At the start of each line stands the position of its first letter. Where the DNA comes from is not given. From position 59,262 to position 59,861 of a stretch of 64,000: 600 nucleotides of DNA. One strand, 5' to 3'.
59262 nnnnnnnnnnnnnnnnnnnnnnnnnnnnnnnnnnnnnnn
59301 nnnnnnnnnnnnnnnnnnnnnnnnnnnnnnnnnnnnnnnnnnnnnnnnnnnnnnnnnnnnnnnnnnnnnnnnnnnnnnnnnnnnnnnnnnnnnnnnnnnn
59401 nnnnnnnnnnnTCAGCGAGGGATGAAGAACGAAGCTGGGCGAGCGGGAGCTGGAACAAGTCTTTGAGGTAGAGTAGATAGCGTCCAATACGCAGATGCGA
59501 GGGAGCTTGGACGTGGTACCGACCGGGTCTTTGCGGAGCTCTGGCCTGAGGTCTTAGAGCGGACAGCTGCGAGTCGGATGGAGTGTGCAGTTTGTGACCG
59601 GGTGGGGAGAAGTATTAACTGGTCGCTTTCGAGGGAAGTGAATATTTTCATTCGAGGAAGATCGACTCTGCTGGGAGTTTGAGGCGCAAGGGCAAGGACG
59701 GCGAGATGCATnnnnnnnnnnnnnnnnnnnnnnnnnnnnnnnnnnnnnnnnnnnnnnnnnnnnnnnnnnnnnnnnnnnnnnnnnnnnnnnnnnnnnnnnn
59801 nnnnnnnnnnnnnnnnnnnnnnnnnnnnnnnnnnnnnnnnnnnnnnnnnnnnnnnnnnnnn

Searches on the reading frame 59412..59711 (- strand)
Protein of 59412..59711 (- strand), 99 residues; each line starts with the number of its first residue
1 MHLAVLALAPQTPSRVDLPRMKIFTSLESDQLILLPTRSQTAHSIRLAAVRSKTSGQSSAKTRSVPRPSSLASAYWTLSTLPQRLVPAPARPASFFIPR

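Call 64: find_encoding_contigs(protein=window:59412-59711:-, flank=3000, max_places=6)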
Protein window:59412-59711:- (99 aa): no gene with exactly this product is on record in the collection.
